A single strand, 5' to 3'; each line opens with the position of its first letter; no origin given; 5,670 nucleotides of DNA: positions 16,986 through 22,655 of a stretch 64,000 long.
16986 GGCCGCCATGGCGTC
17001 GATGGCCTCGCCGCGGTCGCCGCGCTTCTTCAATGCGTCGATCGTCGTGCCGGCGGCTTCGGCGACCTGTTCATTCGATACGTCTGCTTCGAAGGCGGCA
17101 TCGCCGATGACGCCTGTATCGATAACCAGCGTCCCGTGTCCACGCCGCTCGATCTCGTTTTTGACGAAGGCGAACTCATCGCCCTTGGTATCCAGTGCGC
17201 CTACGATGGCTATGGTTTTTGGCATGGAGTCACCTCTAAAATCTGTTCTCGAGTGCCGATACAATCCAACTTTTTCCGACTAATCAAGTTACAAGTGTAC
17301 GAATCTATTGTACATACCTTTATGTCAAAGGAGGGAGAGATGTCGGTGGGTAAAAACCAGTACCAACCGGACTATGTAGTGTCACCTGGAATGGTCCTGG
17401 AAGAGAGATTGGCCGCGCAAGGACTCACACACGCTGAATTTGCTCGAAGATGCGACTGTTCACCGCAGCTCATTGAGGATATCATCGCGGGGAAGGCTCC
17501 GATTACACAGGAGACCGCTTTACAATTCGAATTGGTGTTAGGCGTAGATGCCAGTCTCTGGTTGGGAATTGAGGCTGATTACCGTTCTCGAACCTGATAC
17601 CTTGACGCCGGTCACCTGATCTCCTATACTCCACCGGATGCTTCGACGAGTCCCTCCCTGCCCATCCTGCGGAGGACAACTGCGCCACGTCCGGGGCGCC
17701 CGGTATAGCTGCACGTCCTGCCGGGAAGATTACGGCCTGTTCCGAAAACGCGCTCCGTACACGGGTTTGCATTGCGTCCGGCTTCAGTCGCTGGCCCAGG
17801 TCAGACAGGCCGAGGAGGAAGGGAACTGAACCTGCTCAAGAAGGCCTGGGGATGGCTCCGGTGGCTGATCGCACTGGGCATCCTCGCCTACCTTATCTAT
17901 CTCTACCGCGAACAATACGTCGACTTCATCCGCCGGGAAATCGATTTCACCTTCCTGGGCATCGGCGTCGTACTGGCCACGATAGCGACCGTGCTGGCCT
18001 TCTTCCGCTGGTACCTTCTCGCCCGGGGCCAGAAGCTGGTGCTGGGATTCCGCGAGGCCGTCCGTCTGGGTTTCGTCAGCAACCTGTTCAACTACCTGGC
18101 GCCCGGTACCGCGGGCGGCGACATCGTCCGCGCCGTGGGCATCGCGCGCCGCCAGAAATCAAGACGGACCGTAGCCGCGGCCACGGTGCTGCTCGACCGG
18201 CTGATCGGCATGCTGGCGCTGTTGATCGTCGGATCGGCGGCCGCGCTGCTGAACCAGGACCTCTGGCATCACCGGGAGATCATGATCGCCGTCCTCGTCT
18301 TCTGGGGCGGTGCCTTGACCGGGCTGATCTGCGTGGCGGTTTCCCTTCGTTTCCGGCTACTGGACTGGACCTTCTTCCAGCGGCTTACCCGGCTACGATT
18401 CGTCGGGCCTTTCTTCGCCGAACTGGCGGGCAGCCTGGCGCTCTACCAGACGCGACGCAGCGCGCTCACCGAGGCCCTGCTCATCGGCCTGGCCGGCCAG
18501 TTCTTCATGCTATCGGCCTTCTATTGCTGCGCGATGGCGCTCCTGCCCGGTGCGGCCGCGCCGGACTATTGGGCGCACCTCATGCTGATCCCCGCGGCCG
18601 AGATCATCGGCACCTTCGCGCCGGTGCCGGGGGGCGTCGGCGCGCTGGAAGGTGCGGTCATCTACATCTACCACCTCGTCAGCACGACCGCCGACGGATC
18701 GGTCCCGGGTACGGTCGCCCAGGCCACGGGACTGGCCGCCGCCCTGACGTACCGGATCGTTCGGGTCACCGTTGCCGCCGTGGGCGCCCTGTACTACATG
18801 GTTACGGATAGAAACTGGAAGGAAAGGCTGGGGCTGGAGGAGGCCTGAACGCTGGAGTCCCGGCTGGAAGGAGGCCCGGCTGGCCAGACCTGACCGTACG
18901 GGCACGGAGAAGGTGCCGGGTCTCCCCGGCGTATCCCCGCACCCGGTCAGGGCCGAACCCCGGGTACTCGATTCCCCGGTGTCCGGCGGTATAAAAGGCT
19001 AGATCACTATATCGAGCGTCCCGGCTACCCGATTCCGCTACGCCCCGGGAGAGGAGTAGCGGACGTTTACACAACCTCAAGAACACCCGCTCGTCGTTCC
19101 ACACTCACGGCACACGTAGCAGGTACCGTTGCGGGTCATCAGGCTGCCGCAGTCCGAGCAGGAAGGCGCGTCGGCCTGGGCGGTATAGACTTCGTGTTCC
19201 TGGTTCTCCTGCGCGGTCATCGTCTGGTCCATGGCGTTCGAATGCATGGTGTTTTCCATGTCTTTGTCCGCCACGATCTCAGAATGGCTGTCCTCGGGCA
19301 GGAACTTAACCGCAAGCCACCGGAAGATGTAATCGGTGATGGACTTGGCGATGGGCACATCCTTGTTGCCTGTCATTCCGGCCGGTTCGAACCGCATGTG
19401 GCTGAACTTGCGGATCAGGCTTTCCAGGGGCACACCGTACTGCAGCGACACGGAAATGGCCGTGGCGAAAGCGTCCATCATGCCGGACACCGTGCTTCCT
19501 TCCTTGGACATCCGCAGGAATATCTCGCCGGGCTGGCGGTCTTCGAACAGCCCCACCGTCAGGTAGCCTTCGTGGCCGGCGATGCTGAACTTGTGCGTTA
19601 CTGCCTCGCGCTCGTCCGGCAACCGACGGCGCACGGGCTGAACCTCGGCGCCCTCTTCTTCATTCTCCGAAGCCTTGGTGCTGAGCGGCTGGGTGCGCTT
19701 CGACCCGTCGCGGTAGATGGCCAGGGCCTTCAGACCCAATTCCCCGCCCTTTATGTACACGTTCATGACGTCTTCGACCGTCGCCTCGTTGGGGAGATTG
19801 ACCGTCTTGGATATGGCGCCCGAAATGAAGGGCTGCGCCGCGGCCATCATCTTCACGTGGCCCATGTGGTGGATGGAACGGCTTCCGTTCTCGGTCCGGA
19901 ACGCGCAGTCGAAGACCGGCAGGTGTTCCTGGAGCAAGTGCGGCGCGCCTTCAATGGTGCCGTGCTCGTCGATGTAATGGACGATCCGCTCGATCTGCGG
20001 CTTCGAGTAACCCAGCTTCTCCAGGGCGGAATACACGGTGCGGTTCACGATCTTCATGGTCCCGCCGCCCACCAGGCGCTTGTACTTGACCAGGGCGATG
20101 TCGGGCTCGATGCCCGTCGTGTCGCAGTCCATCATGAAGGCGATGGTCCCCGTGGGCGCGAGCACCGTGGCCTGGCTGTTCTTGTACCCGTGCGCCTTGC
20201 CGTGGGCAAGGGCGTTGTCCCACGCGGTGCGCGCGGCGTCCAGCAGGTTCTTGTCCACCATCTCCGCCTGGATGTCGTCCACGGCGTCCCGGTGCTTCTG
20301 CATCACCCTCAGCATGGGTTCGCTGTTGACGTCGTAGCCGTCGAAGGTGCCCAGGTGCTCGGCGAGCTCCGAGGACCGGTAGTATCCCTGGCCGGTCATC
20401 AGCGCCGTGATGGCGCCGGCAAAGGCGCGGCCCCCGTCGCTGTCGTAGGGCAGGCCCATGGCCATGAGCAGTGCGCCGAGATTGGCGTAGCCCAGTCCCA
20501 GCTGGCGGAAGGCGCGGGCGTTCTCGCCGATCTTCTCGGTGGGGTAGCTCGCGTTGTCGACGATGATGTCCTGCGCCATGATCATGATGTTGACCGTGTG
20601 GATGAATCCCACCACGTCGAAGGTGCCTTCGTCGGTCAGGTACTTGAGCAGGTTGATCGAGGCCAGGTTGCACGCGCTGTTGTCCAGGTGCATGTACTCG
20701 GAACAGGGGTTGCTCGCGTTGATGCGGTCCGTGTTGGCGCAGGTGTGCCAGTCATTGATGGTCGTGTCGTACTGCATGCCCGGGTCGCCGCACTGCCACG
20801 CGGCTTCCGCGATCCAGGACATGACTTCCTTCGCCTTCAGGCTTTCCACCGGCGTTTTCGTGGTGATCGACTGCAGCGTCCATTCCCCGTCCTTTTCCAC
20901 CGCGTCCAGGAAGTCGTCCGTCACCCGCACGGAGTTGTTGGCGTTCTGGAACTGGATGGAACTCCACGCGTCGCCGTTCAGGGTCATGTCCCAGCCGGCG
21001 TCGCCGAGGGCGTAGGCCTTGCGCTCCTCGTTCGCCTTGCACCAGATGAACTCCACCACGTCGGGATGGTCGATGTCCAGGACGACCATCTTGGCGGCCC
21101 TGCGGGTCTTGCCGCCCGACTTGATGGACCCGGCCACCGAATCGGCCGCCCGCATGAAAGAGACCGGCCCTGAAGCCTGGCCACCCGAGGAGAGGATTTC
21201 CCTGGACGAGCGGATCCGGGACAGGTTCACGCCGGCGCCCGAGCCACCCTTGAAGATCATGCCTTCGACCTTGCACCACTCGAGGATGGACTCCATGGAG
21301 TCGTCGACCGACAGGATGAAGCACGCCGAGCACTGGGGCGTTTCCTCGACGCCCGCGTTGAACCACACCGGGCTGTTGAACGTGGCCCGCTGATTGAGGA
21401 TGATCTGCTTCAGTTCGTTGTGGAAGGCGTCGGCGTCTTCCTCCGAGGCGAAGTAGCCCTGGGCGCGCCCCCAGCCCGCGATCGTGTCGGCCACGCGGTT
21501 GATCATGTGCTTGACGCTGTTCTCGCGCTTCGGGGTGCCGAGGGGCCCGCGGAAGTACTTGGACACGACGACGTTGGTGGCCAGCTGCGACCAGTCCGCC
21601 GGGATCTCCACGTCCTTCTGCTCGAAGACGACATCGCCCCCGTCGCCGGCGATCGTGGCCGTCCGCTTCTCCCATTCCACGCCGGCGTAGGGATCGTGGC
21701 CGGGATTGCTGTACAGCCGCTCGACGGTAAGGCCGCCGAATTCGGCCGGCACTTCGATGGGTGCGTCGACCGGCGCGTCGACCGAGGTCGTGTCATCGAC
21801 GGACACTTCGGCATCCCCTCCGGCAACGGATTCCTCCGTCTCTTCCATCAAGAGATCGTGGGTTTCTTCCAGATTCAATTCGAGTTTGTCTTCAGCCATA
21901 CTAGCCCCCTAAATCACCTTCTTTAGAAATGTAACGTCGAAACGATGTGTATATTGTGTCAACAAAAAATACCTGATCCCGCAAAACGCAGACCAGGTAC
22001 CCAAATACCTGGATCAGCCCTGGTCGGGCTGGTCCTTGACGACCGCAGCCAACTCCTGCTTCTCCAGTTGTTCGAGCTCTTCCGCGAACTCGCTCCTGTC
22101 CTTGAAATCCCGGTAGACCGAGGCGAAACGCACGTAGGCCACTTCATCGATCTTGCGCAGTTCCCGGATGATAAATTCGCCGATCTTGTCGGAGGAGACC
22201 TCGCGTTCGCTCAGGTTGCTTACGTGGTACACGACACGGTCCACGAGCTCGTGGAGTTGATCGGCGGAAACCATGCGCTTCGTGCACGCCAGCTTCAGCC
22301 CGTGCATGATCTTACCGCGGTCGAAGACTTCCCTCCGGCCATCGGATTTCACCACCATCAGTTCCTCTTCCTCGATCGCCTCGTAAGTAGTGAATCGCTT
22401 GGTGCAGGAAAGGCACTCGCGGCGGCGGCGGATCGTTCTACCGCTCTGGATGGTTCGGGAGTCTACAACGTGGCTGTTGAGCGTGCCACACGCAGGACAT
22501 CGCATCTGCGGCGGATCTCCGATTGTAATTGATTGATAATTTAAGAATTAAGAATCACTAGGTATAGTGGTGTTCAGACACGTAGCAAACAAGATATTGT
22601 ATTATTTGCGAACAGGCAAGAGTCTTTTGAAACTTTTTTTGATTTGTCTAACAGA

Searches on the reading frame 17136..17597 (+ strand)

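Call 54: search_protein_families(library=pfam, proteins=[window:17136-17597:+], max_evalue=0.01)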
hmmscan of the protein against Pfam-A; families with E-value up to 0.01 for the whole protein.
window:17136-17597:+ (153 aa): 2 families
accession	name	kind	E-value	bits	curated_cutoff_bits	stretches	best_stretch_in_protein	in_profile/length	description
PF01381.28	HTH_3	-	1.1e-07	32.2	23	1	89-140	2-53/55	Helix-turn-helix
PF13560.12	HTH_31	-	1.8e-05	25.4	27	1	93-141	11-60/64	Helix-turn-helix domain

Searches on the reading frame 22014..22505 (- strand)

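Call 54: search_protein_families(library=pfam, proteins=[window:22014-22505:-], max_evalue=0.01)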
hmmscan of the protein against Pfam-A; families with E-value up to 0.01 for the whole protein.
window:22014-22505:- (163 aa): 2 families
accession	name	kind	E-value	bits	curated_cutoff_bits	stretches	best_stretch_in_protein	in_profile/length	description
PF03477.21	ATP-cone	-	4.8e-23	81.9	25.8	1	50-136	2-87/88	ATP cone domain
PF22811.2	Zn_ribbon_NrdR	-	2e-19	69.7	27.2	1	1-42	1-42/42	Transcriptional repressor NrdR-like, N-terminal domain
